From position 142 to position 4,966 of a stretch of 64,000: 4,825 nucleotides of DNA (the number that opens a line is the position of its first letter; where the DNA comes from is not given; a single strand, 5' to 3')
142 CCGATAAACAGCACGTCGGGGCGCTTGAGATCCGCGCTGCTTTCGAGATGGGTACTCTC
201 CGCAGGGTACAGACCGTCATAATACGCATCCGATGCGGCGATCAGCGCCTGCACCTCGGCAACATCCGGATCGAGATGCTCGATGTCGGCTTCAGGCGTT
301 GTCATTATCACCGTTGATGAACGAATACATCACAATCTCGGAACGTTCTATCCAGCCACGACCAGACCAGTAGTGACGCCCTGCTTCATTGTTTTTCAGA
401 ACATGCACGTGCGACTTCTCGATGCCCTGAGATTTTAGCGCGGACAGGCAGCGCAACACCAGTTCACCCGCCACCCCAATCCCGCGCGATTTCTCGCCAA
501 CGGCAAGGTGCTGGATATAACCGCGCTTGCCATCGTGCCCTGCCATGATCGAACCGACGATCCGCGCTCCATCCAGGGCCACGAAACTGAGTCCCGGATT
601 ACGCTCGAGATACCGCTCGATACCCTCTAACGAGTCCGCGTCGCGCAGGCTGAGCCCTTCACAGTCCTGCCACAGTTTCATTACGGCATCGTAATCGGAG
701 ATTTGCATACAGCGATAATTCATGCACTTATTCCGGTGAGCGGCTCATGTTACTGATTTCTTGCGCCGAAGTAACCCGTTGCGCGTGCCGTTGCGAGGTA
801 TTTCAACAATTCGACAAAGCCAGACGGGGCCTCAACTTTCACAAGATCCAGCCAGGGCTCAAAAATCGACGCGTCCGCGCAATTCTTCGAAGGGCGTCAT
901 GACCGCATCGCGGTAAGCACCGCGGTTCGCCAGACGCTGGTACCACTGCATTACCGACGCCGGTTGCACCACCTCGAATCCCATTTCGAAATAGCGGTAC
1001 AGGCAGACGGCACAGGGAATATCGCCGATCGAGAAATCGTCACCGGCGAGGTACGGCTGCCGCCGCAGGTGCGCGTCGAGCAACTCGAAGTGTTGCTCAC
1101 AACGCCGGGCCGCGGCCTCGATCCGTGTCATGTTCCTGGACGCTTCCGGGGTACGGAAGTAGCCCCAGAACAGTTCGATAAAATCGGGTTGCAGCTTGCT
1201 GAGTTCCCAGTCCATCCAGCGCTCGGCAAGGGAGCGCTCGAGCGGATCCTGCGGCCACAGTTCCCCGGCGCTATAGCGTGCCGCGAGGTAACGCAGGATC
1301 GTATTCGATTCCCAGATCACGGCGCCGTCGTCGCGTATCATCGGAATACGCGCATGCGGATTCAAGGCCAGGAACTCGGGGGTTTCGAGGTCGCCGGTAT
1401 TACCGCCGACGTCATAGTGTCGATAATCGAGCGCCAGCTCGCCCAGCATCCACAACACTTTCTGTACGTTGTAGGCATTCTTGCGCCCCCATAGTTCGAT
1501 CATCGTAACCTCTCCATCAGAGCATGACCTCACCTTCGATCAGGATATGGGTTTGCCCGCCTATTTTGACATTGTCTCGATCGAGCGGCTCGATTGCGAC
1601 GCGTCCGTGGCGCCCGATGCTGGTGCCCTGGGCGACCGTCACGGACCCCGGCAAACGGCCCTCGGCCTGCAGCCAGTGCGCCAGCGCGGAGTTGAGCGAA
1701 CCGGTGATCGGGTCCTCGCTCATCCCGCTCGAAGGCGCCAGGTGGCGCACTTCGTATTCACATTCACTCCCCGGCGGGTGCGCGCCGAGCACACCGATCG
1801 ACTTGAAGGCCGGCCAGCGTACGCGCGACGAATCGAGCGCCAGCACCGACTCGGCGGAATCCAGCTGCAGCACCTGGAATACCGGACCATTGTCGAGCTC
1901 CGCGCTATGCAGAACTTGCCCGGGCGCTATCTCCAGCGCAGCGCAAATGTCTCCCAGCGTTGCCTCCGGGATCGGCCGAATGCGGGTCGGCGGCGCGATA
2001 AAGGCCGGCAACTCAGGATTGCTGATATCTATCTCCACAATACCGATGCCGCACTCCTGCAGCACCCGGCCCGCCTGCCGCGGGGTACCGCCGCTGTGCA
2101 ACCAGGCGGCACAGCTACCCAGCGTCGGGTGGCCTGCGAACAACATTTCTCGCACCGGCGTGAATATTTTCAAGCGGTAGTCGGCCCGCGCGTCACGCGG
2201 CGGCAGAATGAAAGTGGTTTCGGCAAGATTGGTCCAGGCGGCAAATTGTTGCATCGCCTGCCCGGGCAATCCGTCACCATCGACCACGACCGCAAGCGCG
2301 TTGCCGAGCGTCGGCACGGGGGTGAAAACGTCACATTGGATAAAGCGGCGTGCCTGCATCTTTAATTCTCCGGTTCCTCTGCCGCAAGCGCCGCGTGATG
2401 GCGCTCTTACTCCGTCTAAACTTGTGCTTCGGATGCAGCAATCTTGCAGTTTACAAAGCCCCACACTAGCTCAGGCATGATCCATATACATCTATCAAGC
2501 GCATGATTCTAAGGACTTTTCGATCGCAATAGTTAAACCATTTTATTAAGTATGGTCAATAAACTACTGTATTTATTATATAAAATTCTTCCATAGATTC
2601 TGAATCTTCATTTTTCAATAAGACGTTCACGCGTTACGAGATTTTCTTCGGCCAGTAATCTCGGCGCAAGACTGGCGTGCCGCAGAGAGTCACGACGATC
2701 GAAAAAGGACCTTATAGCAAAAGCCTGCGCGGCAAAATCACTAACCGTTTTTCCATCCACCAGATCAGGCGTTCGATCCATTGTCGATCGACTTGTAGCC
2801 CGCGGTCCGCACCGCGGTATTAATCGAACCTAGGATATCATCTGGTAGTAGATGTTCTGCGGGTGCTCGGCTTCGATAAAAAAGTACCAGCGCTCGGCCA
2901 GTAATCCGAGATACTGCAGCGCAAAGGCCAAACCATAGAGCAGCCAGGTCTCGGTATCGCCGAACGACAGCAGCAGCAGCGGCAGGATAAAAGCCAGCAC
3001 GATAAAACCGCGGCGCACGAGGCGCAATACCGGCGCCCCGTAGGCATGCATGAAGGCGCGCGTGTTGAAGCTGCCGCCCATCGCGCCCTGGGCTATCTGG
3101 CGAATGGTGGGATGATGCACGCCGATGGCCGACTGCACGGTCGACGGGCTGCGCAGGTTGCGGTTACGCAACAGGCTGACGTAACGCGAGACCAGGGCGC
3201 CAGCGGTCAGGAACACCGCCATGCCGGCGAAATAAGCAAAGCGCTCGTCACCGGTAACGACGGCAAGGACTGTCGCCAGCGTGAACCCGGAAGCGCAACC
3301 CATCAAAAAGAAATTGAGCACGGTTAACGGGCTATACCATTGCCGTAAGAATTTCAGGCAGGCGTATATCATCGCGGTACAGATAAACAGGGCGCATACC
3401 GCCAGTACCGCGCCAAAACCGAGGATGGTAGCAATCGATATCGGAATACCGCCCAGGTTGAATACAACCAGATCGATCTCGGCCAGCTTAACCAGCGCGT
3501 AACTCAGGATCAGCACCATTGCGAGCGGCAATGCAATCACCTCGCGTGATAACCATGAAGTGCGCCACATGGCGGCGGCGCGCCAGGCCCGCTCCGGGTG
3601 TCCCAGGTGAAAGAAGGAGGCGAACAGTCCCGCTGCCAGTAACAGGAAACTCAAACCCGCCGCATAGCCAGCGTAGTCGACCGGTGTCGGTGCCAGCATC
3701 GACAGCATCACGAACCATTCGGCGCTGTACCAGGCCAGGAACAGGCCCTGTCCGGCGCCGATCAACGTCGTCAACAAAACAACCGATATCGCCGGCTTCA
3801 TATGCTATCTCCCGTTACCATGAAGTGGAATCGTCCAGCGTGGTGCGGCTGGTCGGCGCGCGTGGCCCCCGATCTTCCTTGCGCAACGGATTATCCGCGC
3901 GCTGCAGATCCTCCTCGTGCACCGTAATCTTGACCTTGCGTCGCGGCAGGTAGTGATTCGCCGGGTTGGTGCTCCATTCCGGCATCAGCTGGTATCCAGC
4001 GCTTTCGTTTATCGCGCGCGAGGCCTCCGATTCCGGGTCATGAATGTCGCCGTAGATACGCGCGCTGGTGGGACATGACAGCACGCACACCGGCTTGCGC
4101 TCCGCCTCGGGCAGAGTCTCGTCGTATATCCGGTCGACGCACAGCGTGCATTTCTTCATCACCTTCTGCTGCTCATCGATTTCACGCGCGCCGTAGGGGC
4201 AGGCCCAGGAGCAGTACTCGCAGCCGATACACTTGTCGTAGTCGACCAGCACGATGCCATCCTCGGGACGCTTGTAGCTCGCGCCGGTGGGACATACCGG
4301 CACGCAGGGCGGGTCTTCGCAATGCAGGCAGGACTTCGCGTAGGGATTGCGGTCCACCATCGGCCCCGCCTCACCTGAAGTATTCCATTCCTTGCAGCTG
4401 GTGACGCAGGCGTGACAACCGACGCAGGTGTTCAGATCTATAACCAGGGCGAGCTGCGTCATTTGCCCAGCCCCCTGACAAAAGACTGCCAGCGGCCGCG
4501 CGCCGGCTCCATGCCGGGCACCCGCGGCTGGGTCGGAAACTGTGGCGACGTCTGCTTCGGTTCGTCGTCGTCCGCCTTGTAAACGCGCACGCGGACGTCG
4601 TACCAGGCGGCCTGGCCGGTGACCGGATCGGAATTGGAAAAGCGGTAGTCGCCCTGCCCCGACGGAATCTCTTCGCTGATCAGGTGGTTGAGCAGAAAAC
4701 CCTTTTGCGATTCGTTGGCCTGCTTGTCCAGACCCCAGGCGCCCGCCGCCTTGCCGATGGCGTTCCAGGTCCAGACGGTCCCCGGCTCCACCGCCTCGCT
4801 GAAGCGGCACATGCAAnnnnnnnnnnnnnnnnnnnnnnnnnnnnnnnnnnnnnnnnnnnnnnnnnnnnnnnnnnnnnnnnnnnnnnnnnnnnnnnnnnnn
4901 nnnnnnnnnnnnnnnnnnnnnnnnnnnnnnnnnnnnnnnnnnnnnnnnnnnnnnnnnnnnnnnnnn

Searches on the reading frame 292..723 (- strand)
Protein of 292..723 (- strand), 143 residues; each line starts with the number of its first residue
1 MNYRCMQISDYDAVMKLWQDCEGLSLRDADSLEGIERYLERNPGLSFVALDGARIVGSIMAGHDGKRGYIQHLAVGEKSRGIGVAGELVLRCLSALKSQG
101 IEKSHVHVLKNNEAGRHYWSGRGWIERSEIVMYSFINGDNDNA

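Call 90: search_protein_families(library=pfam, proteins=[window:292-723:-], max_evalue=0.001)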
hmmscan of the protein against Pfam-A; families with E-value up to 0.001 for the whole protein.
window:292-723:- (143 aa): 3 families
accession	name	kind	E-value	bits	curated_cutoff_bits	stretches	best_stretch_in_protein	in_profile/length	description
PF00583.31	Acetyltransf_1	-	1.3e-12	48.5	20.7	1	13-123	3-115/116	Acetyltransferase (GNAT) family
PF13673.13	Acetyltransf_10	-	3.3e-08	34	23.6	1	33-118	20-102/128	Acetyltransferase (GNAT) domain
PF13508.13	Acetyltransf_7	-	2e-06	28.5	27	1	45-116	4-75/84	Acetyltransferase (GNAT) domain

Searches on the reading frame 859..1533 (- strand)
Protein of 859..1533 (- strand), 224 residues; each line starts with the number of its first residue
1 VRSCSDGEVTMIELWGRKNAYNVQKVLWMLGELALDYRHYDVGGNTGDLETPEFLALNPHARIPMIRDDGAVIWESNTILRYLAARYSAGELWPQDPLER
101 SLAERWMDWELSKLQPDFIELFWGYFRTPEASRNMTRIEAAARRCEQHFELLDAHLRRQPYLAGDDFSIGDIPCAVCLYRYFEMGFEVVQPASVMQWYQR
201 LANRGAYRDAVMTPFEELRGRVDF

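Call 73: search_protein_families(library=pfam, proteins=[window:859-1533:-], max_evalue=0.000001)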
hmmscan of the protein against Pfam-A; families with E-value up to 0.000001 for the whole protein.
window:859-1533:- (224 aa): 4 families
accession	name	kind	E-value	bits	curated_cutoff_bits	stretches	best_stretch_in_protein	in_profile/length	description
PF13409.12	GST_N_2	-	3.4e-13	50.4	25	1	23-85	5-69/70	Glutathione S-transferase, N-terminal domain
PF13417.12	GST_N_3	-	1.6e-12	48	22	1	22-88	9-72/75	Glutathione S-transferase, N-terminal domain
PF02798.26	GST_N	-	3.6e-12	46.9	20.9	1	14-84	5-75/76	Glutathione S-transferase, N-terminal domain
PF13410.11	GST_C_2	-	8.2e-07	29.5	24.9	1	138-200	4-69/69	Glutathione S-transferase, C-terminal domain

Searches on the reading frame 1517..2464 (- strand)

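Call 8: search_protein_families(library=pfam, proteins=[window:1517-2464:-])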
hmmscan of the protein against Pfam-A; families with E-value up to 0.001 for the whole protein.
window:1517-2464:- (315 aa): 1 family
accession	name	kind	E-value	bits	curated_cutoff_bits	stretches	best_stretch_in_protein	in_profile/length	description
PF02567.21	PhzC-PhzF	-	1.5e-47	162.9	27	1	45-311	2-281/281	Phenazine biosynthesis-like protein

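Call 9: search_protein_families(library=ncbifam, proteins=[window:1517-2464:-])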
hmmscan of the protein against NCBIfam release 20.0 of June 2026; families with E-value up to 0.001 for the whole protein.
window:1517-2464:- (315 aa): 2 families
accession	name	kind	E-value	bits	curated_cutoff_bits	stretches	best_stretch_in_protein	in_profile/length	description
TIGR00654.1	PhzF_family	subfamily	2e-48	165.3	76.2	1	40-313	4-296/298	PhzF family phenazine biosynthesis isomerase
NF007625.0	PRK10281.1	equivalog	2.8e-25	89.1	386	2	41-149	5-111/301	PhzF family isomerase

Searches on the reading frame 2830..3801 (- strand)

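Call 8: search_protein_families(library=pfam, proteins=[window:2830-3801:-])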
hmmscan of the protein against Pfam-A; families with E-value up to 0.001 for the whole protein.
window:2830-3801:- (323 aa): 1 family
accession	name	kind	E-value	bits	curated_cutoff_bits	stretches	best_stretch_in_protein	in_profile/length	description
PF04976.17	DmsC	-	3.3e-15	56.7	22.3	1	5-222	8-211/275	DMSO reductase anchor subunit (DmsC)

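Call 9: search_protein_families(library=ncbifam, proteins=[window:2830-3801:-])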
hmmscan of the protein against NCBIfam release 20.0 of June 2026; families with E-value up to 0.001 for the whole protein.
window:2830-3801:- (323 aa): 0 families

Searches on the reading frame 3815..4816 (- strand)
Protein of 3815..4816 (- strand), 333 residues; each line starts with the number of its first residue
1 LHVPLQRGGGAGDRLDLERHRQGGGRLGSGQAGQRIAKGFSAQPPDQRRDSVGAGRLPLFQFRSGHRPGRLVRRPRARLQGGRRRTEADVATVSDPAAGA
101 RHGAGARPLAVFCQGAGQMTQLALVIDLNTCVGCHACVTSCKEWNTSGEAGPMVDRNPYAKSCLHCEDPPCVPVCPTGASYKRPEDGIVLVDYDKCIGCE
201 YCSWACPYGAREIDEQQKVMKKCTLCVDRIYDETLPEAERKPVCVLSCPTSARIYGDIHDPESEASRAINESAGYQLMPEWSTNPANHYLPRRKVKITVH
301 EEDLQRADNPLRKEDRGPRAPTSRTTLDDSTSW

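Call 8: search_protein_families(library=pfam, proteins=[window:3815-4816:-])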
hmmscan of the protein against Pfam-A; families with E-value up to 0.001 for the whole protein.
window:3815-4816:- (333 aa): 10 families
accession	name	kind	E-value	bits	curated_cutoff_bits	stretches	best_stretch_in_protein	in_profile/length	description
PF13247.11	Fer4_11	-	6.6e-22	78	26.2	1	160-257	7-99/100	4Fe-4S dicluster domain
PF00037.32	Fer4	-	6.3e-12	45.2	21.1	1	190-211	2-23/24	4Fe-4S binding domain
PF12837.12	Fer4_6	-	3.3e-10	39.8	25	1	188-210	1-23/24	4Fe-4S binding domain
PF12797.12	Fer4_2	-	5.4e-10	39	24.5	2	188-208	2-22/22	4Fe-4S binding domain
PF13187.11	Fer4_9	-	8.6e-10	38.9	27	1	131-179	2-51/52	4Fe-4S dicluster domain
PF13237.11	Fer4_10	-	8.9e-10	38.8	25.5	2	161-207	7-53/53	4Fe-4S dicluster domain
PF12838.12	Fer4_7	-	1.1e-08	35.8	27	1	195-252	1-52/52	4Fe-4S dicluster domain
PF13534.11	Fer4_17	-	2.6e-05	25.1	22.2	0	195-229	1-32/61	4Fe-4S dicluster domain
PF14697.11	Fer4_21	-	0.00031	21.3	35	0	161-208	6-53/59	4Fe-4S dicluster domain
PF12798.12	Fer4_3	-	0.00036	21.6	27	0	196-210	1-15/15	4Fe-4S binding domain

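Call 9: search_protein_families(library=ncbifam, proteins=[window:3815-4816:-])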
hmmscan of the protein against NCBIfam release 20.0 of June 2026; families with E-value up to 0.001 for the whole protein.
window:3815-4816:- (333 aa): 35 families (the best 25 are shown)
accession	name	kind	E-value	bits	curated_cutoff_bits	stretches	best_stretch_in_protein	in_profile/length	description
TIGR03149.1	cyt_nit_nrfC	equivalog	7.3e-40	136.7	377.6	1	116-295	33-221/225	cytochrome c nitrite reductase Fe-S protein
NF011569.0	PRK14993.1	equivalog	1.8e-38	132.4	416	1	119-292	41-224/244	tetrathionate reductase subunit TtrB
NF045797.1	DsrO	equivalog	1.1e-37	129.7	200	1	157-290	97-234/235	sulfate reduction electron transfer complex DsrMKJOP subunit DsrO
TIGR02951.1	DMSO_dmsB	equivalog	8.1e-36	123.5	214.1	1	161-260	62-155/161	DMSO/selenate family reductase complex B subunit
NF041715.1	arsenate_red_ArrB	equivalog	1.8e-31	109.5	450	2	121-216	2-109/233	arsenate respiratory reductase iron-sulfur subunit ArrB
TIGR03478.1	DMSO_red_II_bet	subfamily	7.5e-31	107.2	480.7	2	160-306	128-267/321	DMSO reductase family type II enzyme, iron-sulfur subunit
NF008134.0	PRK10882.1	equivalog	9.6e-31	107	263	2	161-289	111-240/329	hydrogenase 2 operon protein HybA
NF042979.1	EthbenzDh_ebdB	equivalog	8.2e-27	94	740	2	159-296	149-281/354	ethylbenzene dehydrogenase subunit beta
TIGR01582.1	FDH-beta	equivalog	3.1e-26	92.1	334.7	2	161-271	91-195/283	formate dehydrogenase subunit beta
NF041782.1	mnquin_red_QrcC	equivalog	2.2e-22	79.9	400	2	160-214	62-119/239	menaquinone reductase iron-sulfur cluster-binding subunit QrcC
NF038355.1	FDH3_beta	equivalog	3.9e-20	72.6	240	1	122-230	3-125/180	formate dehydrogenase FDH3 subunit beta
TIGR01660.1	narH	equivalog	5.9e-18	64.6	524.05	1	161-256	181-270/492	nitrate reductase subunit beta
NF045715.1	sulf_resp_HmcB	equivalog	1.9e-16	60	420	1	161-270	105-210/307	sulfate respiration complex iron-sulfur protein HmcB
NF007382.0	PRK09898.1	equivalog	5.8e-15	55.4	213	1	155-228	115-188/208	ferredoxin-like protein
NF007658.0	PRK10330.1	equivalog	8.7e-13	48.1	260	1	160-255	55-154/181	electron transport protein HydN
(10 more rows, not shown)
